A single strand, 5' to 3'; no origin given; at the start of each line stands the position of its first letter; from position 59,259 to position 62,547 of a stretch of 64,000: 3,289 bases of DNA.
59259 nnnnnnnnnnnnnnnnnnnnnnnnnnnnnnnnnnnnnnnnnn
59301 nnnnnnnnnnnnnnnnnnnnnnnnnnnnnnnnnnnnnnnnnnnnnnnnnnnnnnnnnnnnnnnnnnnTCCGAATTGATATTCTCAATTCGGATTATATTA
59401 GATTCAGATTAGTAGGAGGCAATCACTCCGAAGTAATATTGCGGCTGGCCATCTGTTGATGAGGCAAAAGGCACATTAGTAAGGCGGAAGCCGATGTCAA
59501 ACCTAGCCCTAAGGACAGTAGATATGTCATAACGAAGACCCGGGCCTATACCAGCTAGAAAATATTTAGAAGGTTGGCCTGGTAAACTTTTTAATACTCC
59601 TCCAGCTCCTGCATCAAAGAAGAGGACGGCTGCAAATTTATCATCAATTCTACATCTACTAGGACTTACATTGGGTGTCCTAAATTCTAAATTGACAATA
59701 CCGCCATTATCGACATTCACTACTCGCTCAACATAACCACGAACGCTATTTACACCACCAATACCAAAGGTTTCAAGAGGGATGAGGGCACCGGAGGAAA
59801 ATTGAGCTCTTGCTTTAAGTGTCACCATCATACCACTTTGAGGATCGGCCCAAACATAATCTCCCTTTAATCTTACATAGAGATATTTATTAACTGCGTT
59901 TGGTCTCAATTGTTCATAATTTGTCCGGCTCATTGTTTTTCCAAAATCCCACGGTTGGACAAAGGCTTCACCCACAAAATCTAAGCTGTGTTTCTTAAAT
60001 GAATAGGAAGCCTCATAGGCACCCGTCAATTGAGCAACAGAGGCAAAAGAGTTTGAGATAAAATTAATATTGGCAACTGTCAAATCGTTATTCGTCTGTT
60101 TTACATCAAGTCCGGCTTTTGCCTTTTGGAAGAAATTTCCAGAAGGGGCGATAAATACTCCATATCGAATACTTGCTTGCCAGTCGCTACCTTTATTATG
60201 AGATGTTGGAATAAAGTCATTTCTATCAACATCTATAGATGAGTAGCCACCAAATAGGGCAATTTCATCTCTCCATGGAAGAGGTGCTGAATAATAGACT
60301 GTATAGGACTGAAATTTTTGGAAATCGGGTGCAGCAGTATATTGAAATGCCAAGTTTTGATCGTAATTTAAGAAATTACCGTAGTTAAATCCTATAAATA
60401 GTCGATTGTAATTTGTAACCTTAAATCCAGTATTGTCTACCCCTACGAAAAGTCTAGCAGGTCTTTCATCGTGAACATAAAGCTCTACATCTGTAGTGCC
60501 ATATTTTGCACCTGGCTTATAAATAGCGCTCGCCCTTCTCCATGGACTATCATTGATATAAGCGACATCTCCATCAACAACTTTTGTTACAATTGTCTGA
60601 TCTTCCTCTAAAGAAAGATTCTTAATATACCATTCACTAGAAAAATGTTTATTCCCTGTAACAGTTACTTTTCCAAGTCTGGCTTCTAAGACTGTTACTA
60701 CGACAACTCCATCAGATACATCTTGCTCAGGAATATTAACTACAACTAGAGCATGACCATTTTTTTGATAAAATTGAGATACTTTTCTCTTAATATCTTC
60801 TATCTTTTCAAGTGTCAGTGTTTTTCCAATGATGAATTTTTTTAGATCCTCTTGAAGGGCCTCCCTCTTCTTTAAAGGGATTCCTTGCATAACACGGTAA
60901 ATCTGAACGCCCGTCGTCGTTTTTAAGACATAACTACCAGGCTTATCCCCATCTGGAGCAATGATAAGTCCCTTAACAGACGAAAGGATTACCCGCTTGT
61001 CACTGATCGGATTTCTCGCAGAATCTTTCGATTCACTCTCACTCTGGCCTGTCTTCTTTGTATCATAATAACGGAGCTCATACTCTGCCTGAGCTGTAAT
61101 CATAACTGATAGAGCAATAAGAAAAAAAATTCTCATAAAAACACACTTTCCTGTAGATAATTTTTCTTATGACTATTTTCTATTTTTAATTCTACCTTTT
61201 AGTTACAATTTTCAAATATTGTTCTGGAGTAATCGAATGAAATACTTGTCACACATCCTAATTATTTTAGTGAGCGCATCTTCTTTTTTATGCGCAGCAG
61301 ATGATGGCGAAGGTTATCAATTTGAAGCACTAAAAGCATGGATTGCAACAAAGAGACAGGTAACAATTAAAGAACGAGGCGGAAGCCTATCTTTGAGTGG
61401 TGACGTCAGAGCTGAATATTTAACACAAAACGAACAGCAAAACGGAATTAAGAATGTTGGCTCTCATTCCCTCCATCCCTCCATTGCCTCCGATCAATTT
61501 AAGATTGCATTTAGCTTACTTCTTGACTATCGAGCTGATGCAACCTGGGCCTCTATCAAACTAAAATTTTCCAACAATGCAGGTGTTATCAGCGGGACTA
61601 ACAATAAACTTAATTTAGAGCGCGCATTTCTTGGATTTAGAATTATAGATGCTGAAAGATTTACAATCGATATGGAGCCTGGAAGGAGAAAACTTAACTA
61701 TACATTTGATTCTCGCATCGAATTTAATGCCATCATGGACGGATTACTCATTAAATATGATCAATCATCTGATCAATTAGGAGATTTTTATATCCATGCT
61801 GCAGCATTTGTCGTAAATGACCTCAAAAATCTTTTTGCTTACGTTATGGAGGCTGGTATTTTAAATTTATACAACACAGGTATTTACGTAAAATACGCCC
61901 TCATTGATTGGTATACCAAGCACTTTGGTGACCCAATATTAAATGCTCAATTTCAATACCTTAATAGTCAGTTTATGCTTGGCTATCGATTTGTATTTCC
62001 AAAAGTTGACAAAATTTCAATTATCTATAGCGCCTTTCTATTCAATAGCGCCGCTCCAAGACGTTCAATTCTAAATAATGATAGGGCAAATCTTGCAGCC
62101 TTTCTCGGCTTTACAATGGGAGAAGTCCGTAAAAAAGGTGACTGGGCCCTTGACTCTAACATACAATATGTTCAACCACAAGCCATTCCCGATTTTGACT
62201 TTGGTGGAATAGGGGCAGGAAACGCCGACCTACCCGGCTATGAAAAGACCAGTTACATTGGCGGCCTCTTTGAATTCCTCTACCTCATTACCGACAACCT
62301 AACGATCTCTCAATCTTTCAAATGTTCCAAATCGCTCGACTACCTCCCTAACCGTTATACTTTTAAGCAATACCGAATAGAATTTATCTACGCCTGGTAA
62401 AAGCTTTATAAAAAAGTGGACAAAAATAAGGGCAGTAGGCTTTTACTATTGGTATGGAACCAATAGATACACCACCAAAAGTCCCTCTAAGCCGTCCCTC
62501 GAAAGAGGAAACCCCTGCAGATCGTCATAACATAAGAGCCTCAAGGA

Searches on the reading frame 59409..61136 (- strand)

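Call 5: search_protein_families(library=pfam, proteins=[window:59409-61136:-], max_evalue=1)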
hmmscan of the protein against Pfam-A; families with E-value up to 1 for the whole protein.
window:59409-61136:- (575 aa): 4 families
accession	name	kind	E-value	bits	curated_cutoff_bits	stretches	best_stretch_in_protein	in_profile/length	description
PF03865.19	ShlB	-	5.9e-18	65.8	22.7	1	213-535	1-310/311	Haemolysin secretion/activation protein ShlB/FhaC/HecB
PF08479.16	POTRA_2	-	2.9e-10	40.3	24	1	93-151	18-75/76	POTRA domain, ShlB-type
PF07244.20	POTRA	-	1.5e-06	29.3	21.3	1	93-146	18-73/79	Surface antigen variable number repeat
PF01103.29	Omp85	-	4.1e-06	27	24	1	406-556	141-310/325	Omp85 superfamily domain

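Call 6: search_protein_families(library=ncbifam, proteins=[window:59409-61136:-], max_evalue=1)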
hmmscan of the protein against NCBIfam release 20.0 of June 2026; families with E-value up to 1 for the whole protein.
window:59409-61136:- (575 aa): 5 families
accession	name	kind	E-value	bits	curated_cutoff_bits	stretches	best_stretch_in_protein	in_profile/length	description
TIGR03303.1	OM_YaeT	equivalog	7.2e-06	24.6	297.15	1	83-181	76-179/741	outer membrane protein assembly factor BamA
NF047779.1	Omp85_fam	subfamily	4.1e-05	23.2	200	1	457-549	317-407/423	Omp85 family outer membrane protein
TIGR00992.1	3a0901s03IAP75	subfamily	0.0012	17.2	1163.25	1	433-470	591-628/718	IAP75 family chloroplast envelope protein translocase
NF011175.0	PRK14578.1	equivalog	0.044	13.2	301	1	415-484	62-134/187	elongation factor P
NF033584.1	blaPST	exception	0.083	12.2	525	0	112-169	142-198/242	PST family subclass B1 metallo-beta-lactamase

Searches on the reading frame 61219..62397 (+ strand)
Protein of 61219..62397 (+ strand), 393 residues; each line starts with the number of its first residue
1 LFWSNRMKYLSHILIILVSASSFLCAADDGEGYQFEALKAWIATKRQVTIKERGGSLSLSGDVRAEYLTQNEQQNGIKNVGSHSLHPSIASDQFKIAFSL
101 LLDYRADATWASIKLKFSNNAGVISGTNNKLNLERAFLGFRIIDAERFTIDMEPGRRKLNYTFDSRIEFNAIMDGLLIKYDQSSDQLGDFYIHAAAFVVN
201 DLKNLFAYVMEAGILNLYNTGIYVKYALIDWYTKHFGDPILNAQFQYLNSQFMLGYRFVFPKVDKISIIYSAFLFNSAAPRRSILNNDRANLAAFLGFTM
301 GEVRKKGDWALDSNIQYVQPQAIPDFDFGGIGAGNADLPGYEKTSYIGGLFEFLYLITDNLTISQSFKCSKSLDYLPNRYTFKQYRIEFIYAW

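Call 5: search_protein_families(library=pfam, proteins=[window:61219-62397:+], max_evalue=1)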
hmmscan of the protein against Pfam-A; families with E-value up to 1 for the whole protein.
window:61219-62397:+ (393 aa): 0 families

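Call 6: search_protein_families(library=ncbifam, proteins=[window:61219-62397:+], max_evalue=1)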
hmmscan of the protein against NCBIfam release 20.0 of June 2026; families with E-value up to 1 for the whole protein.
window:61219-62397:+ (393 aa): 1 family
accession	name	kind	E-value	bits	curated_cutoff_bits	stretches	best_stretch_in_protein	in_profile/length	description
NF049991.1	TagKinase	equivalog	0.089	11.6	420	1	43-79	153-190/321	tagatose kinase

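Call 19: find_homologous_proteins(query=window:61219-62397:+)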
Query window:61219-62397:+ (393 aa): 94 proteins with E <= 0.001 among 3041 candidates.
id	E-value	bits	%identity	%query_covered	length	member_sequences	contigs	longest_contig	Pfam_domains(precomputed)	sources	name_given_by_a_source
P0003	6.6e-256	867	99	98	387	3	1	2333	-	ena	-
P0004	5.9e-237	804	90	98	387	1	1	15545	-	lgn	-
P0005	8.2e-221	751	84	98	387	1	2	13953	-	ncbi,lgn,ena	-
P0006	3.1e-205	700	77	98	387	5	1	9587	-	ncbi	-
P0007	3.1e-194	664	74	98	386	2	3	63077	-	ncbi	-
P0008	1.2e-190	652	72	98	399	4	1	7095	-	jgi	jgi:hypothetical protein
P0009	1.1e-189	649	71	98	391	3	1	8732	-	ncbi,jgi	jgi:hypothetical protein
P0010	3.1e-187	641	71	98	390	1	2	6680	-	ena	-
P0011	3.9e-174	598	67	98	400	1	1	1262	-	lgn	-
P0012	3.1e-168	578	65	98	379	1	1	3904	-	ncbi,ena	-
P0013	3.1e-152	526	62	98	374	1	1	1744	-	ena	-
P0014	2.8e-144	499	55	99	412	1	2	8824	-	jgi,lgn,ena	-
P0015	5.5e-143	495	55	98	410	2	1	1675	-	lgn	-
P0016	2.0e-142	493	55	99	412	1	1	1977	-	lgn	-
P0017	2.6e-133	463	54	98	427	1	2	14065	-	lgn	-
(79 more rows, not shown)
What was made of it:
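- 61219..62400 (+): Conserved upstream outer-membrane-like gene: left border of the variable slot, not part of the family. 94 homologs in Chlamydiota (call 19).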

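Call 23: find_related_loci(query=A2, collection=genome_contigs, flank=10000)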
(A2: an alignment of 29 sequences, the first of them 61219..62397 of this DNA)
Query A2 (393 aa) in genome_contigs; peptide patterns used: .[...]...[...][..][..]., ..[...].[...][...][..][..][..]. (x = any residue, [..] = any of these).
90 stretches matched a pattern; 57 encode a relative of the query (tblastn E <= 1e-3); 57 distinct loci.
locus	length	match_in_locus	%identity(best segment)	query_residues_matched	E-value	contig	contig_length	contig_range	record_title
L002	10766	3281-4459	83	1-393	0e+0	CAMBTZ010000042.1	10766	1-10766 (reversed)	MAG: Chlamydia trachomatis isolate MiH-16apr19-328 genome assembly, contig: MiH-16apr19-C13277, whole genome shotgun seq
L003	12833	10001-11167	78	5-393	0e+0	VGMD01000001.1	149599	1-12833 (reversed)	MAG: Chlamydiae bacterium isolate K_DeepCast_35m_m1_012 K_DeepCast_35m_m1_012_Ga0194129_10000128, whole genome shotgun s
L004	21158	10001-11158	74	7-393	0e+0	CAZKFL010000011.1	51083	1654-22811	MAG TPA_asm: uncultured bacterium isolate SRP219642_co7_94 genome assembly, contig: NODE_847_length_51083_cov_6.067277,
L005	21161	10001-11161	71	10-393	0e+0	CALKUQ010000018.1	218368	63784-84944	MAG TPA_asm: uncultured Chlamydiae bacterium isolate SRR6231164_bin.38_CONCOCT_v1.1_MAG genome assembly, contig: ERZ6503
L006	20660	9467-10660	52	9-393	2e-139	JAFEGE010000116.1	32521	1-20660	MAG: Verrucomicrobia bacterium isolate SZAS-1 CK_MAG-60__116__length-32521, whole genome shotgun sequence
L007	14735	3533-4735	51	5-393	1e-138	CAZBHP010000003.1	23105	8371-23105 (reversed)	MAG TPA_asm: uncultured bacterium isolate SRP298887_co1_63 genome assembly, contig: NODE_1995_length_23105_cov_4.757267,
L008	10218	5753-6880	54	34-393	2e-132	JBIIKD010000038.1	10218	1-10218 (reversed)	MAG: Chlamydiia bacterium isolate ME2001-10-09pf_3300042861_group1_bin7 Rohwer_bin1208_scaffold_4595_c1, whole genome sh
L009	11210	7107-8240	52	34-393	5e-131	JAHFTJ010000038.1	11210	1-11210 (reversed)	MAG: Chlamydiae bacterium isolate nzgw618 NODE_13825_length_11211_cov_4.157078, whole genome shotgun sequence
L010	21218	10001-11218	49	2-393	3e-125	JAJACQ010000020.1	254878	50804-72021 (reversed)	MAG: Chlamydiia bacterium isolate O_S4.2_20 S4CHLAM20_20, whole genome shotgun sequence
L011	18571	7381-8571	49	13-393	5e-124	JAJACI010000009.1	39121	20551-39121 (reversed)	MAG: Chlamydiia bacterium isolate P_S1_9 SP1CHLAM9_9, whole genome shotgun sequence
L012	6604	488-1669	49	17-393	3e-123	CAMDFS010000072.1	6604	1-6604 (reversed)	MAG: Chlamydia trachomatis isolate MiH-16apr19-145 genome assembly, contig: MiH-16apr19-C29016, whole genome shotgun seq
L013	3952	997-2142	51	30-393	1e-124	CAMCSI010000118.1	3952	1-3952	MAG: Chlamydia trachomatis isolate LH-05nov19-21 genome assembly, contig: LH-05nov19-C63530, whole genome shotgun sequen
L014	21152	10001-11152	50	27-392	3e-122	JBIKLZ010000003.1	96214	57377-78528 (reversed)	MAG: Chlamydiia bacterium isolate ME2014-08-29_3300036719_group5_bin126 Rohwer_bin1210_scaffold_116_c1, whole genome sho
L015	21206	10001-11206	49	7-393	6e-122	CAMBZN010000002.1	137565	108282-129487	MAG: Chlamydia trachomatis isolate MiH-14oct19-131 genome assembly, contig: MiH-14oct19-C86, whole genome shotgun sequen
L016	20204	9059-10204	50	30-393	8e-121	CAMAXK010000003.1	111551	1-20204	MAG: Chlamydia trachomatis isolate ME-21oct19-74 genome assembly, contig: ME-21oct19-C191, whole genome shotgun sequence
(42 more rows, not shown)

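Call 28: find_encoding_contigs(protein=P0004, flank=10000)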
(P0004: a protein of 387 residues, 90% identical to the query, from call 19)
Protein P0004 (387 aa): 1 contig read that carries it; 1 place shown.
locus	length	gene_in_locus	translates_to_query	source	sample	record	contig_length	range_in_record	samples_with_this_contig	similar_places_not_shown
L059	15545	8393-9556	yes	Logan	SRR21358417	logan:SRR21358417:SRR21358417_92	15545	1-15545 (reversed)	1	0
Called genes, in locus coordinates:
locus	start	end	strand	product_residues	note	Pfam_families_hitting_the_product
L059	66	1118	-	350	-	PF04085:MreC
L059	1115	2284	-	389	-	PF00155:Aminotran_1_2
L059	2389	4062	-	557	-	PF03979:Sigma70_r1_1, PF00140:Sigma70_r1_2, PF04542:Sigma70_r2, PF04539:Sigma70_r3, PF04545:Sigma70_r4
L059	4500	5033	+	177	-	PF06054:CoiA_nuc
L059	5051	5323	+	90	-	PF01649:Ribosomal_S20p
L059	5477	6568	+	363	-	PF04230:PS_pyruv_trans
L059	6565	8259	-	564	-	PF08479:POTRA_2, PF07244:POTRA (faint), PF03865:ShlB, PF01103:Omp85 (weak)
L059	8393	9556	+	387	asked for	-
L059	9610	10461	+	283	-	-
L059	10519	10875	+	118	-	-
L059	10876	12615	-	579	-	PF05977:MFS_3, PF07690:MFS_1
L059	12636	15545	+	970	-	?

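Call 63: find_encoding_contigs(protein=P0008, flank=6000, max_places=2)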
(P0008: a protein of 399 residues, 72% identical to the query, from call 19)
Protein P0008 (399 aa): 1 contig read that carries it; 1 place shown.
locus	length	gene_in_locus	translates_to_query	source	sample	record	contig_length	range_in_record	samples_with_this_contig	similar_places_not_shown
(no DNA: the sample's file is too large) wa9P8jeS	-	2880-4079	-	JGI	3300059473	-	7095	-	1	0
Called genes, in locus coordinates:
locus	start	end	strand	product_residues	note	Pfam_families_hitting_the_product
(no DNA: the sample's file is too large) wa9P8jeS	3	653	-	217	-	?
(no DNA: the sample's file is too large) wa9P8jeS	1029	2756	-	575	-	PF08479:POTRA_2, PF03865:ShlB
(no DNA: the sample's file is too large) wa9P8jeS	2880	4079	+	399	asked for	-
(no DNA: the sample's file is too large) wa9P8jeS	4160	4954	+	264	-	-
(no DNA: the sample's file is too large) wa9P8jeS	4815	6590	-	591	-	PF05977:MFS_3, PF07690:MFS_1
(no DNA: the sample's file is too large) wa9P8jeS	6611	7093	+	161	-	?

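Call 64: find_encoding_contigs(protein=P0009, flank=6000, max_places=2)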
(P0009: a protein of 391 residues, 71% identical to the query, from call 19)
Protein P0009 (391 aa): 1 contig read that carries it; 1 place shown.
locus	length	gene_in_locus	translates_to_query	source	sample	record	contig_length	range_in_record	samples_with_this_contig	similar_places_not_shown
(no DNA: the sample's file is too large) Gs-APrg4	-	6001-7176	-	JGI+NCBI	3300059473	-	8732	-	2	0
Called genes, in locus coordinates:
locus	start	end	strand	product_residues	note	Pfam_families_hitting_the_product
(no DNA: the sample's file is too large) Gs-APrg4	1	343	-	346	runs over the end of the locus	PF04085:MreC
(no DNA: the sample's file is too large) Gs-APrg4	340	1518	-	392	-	PF00155:Aminotran_1_2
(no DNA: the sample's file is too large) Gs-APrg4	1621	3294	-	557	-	PF03979:Sigma70_r1_1, PF00140:Sigma70_r1_2, PF04542:Sigma70_r2, PF04539:Sigma70_r3, PF04545:Sigma70_r4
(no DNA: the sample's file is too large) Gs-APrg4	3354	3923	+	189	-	PF06054:CoiA_nuc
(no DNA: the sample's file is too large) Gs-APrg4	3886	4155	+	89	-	PF01649:Ribosomal_S20p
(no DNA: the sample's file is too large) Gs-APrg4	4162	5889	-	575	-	PF07244:POTRA (faint), PF08479:POTRA_2, PF03865:ShlB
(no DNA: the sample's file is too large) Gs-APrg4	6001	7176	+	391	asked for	-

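Call 65: find_encoding_contigs(protein=P0010, flank=6000, max_places=2)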
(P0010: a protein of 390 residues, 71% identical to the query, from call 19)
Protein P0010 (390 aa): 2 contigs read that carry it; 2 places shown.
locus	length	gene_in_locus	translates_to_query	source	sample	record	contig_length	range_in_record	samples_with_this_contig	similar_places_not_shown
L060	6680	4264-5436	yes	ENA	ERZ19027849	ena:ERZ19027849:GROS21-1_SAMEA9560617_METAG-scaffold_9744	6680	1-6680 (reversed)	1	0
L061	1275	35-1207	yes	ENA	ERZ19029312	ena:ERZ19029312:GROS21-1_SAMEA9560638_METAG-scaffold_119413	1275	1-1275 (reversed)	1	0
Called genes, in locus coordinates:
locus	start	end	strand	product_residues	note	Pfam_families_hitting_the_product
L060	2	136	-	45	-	?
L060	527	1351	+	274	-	-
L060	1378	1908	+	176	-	PF06054:CoiA_nuc, PF19500:DUF6035 (faint)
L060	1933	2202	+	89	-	PF01649:Ribosomal_S20p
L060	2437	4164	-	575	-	PF07244:POTRA (faint), PF08479:POTRA_2, PF03865:ShlB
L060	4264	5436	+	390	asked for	-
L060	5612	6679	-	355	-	?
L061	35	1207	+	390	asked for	-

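Call 66: find_encoding_contigs(protein=P0012, flank=6000, max_places=2)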
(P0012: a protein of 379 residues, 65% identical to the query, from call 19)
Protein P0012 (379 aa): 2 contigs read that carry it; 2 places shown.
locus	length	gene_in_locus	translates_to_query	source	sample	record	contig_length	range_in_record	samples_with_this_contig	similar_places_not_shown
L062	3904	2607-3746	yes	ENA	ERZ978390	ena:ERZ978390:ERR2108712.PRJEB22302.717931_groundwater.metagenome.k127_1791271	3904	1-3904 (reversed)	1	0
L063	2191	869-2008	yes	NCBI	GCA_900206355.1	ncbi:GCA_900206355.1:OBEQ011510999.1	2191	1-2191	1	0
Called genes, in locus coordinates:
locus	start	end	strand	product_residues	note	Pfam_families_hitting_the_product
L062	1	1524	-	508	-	?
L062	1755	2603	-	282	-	PF13641:Glyco_tranf_2_3, PF00535:Glycos_transf_2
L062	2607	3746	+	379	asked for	-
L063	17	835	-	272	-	PF13641:Glyco_tranf_2_3, PF00535:Glycos_transf_2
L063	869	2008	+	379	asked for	-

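Call 68: find_related_loci(query=window:61219-62397:+, collection=metagenome_contigs, flank=6000)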
Query window:61219-62397:+ (393 aa) in metagenome_contigs; peptide patterns used: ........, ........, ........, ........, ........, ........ (x = any residue, [..] = any of these).
60 stretches matched a pattern; 4 encode a relative of the query (tblastn E <= 1e-3); 4 distinct loci.
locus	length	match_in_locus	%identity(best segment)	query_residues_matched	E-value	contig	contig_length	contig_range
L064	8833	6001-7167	78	5-393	0e+0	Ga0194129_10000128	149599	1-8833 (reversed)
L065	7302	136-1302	78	5-393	0e+0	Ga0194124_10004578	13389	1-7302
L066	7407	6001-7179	76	1-393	0e+0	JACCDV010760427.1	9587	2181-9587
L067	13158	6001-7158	74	7-393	0e+0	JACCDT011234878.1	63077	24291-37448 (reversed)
